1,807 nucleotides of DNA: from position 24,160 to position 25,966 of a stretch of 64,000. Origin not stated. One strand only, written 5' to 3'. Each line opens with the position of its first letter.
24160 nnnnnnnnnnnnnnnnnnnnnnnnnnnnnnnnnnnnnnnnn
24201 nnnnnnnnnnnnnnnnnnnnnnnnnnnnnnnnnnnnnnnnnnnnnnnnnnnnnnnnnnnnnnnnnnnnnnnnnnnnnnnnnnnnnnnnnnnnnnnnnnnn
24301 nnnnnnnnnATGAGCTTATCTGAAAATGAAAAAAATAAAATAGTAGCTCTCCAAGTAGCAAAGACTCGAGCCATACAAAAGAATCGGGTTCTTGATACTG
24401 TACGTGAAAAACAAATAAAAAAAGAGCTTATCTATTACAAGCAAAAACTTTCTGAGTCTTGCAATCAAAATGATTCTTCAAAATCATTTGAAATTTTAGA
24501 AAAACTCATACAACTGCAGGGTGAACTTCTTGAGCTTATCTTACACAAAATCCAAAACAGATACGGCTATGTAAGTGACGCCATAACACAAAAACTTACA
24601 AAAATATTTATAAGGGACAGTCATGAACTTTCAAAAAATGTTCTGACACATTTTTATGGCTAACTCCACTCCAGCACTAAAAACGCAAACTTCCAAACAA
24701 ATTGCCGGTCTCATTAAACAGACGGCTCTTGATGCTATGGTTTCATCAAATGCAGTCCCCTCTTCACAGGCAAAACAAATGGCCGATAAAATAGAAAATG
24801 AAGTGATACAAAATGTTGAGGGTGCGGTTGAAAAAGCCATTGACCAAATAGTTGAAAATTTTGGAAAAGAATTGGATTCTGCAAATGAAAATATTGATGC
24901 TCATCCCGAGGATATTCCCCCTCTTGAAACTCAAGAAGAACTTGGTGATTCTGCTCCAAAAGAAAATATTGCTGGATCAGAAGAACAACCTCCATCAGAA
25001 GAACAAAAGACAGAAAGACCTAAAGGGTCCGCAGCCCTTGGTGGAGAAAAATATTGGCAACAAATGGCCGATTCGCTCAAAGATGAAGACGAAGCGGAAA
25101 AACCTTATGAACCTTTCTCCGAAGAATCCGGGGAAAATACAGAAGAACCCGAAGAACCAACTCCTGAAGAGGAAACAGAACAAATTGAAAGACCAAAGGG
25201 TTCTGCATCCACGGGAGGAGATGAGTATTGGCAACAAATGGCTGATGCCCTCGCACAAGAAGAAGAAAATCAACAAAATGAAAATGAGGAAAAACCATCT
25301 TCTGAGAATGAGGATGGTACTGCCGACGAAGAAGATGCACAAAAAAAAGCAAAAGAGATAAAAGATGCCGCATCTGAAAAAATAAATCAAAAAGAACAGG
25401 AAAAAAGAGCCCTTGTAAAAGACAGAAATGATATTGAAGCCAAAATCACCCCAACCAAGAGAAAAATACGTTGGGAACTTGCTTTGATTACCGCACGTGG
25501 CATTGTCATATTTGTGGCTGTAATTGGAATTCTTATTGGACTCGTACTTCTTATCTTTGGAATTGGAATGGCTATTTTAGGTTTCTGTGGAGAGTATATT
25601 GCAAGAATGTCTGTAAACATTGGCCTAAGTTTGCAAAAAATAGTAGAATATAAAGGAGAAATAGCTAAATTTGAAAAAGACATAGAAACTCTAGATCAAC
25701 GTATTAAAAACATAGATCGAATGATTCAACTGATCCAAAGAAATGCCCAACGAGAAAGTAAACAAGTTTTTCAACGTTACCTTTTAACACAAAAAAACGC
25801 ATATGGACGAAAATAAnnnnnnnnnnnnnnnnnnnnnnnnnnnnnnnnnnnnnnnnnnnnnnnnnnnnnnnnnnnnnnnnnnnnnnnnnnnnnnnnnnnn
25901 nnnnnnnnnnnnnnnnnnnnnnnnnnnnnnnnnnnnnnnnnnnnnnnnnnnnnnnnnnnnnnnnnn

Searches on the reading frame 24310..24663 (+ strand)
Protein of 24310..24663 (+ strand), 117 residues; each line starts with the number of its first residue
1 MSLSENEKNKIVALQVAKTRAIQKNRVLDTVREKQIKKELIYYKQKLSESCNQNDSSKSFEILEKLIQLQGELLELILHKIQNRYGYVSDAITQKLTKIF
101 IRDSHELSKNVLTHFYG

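Call 4: search_protein_families(library=pfam, proteins=[window:24310-24663:+], max_evalue=0.1)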
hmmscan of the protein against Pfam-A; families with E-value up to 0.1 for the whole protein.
window:24310-24663:+ (117 aa): 0 families

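Call 64: search_protein_families(library=phrogs, proteins=[window:24310-24663:+], max_evalue=0.01)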
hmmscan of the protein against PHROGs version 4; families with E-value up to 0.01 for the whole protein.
window:24310-24663:+ (117 aa): 0 families

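Call 68: search_protein_families(library=ncbifam, proteins=[window:24310-24663:+], max_evalue=0.1)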
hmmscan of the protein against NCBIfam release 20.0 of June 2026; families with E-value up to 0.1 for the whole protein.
window:24310-24663:+ (117 aa): 3 families
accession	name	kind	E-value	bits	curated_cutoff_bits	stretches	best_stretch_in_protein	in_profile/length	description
TIGR00665.1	DnaB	equivalog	0.0015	17.4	385.25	1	7-116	77-183/435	replicative DNA helicase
NF004638.0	PRK05988.1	equivalog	0.0019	18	198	1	52-98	7-52/159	formate dehydrogenase subunit gamma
NF005747.0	PRK07571.1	equivalog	0.0046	16.6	224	1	48-94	13-59/173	bidirectional hydrogenase complex protein HoxE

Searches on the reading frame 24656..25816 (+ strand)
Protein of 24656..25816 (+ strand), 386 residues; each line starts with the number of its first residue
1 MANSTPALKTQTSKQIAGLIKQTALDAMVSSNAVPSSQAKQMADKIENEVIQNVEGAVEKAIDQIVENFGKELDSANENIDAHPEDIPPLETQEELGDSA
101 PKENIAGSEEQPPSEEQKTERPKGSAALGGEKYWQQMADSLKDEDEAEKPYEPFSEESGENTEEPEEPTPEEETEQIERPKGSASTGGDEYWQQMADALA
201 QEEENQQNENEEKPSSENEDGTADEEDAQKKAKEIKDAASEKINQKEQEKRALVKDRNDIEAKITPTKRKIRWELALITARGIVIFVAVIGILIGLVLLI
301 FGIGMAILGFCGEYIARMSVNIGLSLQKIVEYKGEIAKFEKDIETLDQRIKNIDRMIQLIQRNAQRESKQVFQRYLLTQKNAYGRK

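Call 4: search_protein_families(library=pfam, proteins=[window:24656-25816:+], max_evalue=0.1)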
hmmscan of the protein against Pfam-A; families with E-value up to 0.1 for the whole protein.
window:24656-25816:+ (386 aa): 4 families
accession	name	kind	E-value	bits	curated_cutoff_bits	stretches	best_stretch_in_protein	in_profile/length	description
PF20990.2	DUF2207_C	-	0.00069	19.8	33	1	227-352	92-212/247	Predicted membrane protein (DUF2207) C-terminal domain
PF04888.17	SseC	-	0.0032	17.5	30.2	1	11-76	130-193/312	Secretion system effector C (SseC) like family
PF10177.14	DUF2371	-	0.0038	18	22.9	1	261-315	13-67/143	Uncharacterised conserved protein (DUF2371)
PF03547.23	Mem_trans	-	0.051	12.6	25.7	1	228-306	152-223/343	Membrane transport protein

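Call 64: search_protein_families(library=phrogs, proteins=[window:24656-25816:+], max_evalue=0.01)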
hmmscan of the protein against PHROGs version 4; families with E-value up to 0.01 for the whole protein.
window:24656-25816:+ (386 aa): 0 families

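Call 68: search_protein_families(library=ncbifam, proteins=[window:24656-25816:+], max_evalue=0.1)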
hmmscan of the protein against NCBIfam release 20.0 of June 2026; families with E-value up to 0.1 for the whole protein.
window:24656-25816:+ (386 aa): 3 families
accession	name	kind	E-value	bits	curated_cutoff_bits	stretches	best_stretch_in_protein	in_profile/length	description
TIGR04211.1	SH3_and_anchor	equivalog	0.00031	20.4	65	1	196-300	82-186/198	TIGR04211 family SH3 domain-containing protein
TIGR01597.1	PYST-B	paralog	0.0017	17.8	175.5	1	195-310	114-233/256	Plasmodium yoelii subtelomeric family PYST-B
NF049871.2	cytotoxin_MakA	exception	0.0054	15.7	320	1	229-348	143-260/354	alpha-pore-forming cytotoxin MakA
